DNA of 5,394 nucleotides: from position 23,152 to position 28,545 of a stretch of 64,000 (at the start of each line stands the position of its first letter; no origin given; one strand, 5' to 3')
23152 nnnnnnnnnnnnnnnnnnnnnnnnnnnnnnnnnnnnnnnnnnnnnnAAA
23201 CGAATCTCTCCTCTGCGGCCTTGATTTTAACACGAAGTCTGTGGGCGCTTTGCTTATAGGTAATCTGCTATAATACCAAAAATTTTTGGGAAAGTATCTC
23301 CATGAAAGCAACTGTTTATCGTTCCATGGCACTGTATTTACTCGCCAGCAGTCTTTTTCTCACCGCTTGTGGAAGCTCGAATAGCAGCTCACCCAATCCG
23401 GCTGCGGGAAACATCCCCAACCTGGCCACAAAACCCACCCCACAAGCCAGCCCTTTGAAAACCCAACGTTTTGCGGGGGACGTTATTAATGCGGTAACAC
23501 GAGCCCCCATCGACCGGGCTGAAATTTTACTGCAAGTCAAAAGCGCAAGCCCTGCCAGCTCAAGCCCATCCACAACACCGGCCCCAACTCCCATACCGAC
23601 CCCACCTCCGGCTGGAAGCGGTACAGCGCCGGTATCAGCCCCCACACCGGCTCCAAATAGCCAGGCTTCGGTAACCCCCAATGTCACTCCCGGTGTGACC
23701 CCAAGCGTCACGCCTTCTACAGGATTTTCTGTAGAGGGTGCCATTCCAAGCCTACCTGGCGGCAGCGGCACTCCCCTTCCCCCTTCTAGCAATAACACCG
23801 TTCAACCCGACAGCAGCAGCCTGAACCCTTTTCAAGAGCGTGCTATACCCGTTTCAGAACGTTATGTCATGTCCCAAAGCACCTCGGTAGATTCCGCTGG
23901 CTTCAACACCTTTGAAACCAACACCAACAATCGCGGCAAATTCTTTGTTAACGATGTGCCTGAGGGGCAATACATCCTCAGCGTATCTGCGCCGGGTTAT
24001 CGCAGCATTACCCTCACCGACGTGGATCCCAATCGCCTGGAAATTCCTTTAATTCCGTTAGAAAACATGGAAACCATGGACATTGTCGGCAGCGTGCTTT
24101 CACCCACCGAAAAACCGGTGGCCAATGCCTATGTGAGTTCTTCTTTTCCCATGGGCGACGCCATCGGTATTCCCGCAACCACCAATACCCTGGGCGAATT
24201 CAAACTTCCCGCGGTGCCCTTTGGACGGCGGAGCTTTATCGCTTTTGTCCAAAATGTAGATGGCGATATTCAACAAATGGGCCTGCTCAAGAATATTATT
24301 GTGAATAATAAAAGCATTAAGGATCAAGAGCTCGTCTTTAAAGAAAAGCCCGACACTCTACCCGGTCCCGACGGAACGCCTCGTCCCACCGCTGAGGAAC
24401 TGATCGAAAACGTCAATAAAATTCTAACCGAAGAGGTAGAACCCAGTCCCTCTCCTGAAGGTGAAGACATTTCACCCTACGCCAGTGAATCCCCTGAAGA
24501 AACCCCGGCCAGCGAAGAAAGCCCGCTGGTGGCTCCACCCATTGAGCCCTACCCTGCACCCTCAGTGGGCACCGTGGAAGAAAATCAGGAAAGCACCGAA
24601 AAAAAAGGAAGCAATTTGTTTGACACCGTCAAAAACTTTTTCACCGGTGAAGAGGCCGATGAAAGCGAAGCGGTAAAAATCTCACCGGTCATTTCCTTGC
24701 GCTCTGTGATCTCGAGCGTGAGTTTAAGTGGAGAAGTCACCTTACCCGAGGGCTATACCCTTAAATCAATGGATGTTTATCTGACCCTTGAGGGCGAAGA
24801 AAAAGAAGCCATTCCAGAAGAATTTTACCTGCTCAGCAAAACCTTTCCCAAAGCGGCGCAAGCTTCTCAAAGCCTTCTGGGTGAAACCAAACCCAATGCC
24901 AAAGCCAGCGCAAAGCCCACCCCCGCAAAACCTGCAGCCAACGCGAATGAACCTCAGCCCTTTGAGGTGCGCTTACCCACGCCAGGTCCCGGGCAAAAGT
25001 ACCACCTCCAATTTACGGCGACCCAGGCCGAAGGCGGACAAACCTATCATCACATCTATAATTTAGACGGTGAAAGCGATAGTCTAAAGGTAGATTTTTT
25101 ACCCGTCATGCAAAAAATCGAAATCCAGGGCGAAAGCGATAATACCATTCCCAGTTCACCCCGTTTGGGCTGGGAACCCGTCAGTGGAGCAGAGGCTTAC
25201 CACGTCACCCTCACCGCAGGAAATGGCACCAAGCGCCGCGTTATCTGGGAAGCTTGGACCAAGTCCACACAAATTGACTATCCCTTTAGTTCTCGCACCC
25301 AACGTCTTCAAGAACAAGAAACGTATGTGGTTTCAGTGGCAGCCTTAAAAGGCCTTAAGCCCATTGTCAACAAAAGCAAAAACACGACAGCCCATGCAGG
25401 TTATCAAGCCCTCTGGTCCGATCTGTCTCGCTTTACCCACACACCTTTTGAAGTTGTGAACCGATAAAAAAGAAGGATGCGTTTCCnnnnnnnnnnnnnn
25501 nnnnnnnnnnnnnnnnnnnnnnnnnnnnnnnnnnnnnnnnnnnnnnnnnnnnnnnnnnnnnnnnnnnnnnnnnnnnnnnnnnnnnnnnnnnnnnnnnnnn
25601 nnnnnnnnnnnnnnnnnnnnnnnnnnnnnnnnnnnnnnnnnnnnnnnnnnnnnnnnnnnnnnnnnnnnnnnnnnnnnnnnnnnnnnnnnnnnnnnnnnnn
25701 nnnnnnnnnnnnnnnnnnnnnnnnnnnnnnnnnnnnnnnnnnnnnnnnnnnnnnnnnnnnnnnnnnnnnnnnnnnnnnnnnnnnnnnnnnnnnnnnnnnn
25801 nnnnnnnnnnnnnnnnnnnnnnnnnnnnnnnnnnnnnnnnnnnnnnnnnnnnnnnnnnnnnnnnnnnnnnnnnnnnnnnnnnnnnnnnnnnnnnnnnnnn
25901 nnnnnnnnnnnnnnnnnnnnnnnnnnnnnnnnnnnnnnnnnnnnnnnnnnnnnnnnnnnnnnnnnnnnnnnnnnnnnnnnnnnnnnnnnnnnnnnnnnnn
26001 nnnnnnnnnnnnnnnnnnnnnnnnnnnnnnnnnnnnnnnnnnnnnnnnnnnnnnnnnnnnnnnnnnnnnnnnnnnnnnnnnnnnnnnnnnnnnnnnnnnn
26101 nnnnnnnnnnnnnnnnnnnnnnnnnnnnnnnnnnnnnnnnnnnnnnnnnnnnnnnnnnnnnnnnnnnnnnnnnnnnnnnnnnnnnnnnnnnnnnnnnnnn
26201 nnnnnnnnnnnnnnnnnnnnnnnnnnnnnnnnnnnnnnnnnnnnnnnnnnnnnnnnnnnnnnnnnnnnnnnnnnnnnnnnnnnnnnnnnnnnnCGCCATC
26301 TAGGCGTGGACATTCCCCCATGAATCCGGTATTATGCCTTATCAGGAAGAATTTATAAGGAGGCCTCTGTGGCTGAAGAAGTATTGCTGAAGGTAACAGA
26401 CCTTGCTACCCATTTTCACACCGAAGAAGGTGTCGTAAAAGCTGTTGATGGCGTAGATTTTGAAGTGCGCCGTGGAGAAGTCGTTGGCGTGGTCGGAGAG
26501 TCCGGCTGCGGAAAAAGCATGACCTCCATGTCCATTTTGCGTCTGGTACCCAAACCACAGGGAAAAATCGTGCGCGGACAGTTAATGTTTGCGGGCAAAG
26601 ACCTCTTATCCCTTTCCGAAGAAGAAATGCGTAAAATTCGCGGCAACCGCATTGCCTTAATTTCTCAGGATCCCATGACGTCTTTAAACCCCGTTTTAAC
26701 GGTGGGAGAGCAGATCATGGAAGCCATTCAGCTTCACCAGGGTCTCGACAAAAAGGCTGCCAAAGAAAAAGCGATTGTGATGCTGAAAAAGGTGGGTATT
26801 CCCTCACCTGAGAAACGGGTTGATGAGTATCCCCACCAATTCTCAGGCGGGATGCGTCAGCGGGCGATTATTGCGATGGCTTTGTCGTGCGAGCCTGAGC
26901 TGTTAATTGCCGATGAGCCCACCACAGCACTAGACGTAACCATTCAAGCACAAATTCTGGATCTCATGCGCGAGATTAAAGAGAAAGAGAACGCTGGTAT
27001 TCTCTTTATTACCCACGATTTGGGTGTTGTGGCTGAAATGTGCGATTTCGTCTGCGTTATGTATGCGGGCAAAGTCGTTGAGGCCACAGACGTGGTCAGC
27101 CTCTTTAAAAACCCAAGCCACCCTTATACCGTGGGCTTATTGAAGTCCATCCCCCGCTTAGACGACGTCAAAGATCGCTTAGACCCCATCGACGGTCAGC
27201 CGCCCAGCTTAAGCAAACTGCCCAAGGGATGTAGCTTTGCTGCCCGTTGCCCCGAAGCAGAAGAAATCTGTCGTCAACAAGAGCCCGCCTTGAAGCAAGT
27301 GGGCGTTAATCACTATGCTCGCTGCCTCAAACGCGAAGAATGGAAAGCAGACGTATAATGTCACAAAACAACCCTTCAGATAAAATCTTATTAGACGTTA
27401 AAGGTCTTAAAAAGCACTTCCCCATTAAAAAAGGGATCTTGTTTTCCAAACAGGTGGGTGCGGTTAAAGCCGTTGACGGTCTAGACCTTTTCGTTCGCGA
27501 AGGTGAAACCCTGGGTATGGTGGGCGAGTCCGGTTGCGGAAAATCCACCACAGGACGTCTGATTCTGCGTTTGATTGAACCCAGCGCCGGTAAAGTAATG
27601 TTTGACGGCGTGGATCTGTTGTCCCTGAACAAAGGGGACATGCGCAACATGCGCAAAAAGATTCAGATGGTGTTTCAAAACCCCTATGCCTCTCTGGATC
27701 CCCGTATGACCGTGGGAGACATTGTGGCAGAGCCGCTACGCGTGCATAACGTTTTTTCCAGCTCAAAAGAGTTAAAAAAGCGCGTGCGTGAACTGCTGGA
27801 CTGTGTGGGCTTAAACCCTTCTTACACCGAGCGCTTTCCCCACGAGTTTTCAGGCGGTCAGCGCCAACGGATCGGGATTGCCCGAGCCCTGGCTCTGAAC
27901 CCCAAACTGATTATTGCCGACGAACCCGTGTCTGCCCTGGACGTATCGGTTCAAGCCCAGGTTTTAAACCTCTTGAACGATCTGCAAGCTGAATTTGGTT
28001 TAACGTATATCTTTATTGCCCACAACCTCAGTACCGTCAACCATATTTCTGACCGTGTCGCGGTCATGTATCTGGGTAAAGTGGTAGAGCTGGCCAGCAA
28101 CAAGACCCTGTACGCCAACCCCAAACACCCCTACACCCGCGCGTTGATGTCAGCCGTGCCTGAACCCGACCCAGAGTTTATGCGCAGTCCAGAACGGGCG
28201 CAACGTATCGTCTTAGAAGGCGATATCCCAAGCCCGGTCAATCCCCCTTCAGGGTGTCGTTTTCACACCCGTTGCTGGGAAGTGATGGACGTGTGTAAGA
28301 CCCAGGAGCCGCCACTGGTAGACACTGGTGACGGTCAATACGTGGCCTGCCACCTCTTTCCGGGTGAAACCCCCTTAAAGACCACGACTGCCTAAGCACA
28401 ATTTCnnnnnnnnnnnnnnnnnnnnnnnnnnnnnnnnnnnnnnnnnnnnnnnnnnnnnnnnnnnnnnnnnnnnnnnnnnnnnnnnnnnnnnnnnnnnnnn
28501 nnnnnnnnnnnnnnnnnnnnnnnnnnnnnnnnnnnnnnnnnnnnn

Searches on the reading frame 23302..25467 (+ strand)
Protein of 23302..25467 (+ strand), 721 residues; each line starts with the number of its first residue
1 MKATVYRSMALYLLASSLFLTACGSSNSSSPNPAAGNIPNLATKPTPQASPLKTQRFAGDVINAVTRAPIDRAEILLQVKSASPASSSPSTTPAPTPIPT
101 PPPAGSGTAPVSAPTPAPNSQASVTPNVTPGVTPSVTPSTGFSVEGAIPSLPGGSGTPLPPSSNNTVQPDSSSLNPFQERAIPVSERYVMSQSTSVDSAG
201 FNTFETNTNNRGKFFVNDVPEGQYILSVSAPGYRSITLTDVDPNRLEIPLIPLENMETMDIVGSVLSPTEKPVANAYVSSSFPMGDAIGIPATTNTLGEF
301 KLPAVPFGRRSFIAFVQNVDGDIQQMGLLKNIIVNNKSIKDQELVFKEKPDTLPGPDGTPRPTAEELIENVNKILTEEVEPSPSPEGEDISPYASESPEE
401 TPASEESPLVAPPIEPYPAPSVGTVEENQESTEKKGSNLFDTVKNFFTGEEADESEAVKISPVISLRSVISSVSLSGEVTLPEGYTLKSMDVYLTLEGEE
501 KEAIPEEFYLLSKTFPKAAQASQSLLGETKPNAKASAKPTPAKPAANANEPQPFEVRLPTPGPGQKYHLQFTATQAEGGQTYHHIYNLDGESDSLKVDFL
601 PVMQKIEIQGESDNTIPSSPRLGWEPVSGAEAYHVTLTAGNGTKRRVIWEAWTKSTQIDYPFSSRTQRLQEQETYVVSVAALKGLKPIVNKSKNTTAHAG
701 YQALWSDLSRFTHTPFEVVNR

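Call 67: search_protein_families(library=pfam, proteins=[window:23302-25467:+])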
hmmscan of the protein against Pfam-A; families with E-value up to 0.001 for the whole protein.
window:23302-25467:+ (721 aa): 3 families
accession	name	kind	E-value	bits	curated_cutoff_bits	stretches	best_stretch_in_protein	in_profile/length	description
PF13620.12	CarboxypepD_reg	-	1.3e-11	45.1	32.3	1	203-242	29-68/82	Carboxypeptidase regulatory-like domain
PF13715.12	CarbopepD_reg_2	-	7.8e-07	29.5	32.2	1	203-238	25-60/88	CarboxypepD_reg-like domain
PF09430.16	EMC7_beta-sandw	-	0.00017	22.2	26.6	1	200-234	17-51/122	ER membrane protein complex subunit 7, beta-sandwich domain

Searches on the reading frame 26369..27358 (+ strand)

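Call 4: search_protein_families(library=pfam, proteins=[window:26369-27358:+])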
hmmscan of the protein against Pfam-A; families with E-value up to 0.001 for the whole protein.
window:26369-27358:+ (329 aa): 4 families
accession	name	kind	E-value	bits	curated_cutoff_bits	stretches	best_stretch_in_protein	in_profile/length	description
PF00005.33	ABC_tran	-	1.6e-29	103.7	25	1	27-186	2-137/137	ABC transporter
PF08352.17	oligo_HPY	-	1e-21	77.5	27.1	1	237-301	1-65/65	Oligopeptide/dipeptide transporter, C-terminal region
PF13304.12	AAA_21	-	2.6e-08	34.7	27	1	147-221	227-303/304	AAA domain, putative AbiEii toxin, Type IV TA system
PF02463.25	SMC_N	-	0.00053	19.9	40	1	38-232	26-213/220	RecF/RecN/SMC N terminal domain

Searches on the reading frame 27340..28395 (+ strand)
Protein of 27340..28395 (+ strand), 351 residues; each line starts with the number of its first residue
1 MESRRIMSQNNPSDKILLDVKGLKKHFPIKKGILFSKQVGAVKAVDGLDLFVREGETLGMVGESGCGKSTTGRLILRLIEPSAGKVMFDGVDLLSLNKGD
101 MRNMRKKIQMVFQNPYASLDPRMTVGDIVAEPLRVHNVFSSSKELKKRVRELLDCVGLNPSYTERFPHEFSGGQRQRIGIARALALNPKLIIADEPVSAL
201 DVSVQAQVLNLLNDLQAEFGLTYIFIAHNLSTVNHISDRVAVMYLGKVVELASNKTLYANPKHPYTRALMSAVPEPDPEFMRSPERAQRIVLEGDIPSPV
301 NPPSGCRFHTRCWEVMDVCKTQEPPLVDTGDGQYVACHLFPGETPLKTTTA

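Call 4: search_protein_families(library=pfam, proteins=[window:27340-28395:+])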
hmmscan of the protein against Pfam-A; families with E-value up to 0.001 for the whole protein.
window:27340-28395:+ (351 aa): 2 families
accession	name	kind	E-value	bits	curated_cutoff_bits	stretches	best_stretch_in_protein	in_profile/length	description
PF00005.33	ABC_tran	-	3.7e-32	112.2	25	1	46-197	2-136/137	ABC transporter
PF08352.17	oligo_HPY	-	1.5e-16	60.9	27.1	1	249-319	1-65/65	Oligopeptide/dipeptide transporter, C-terminal region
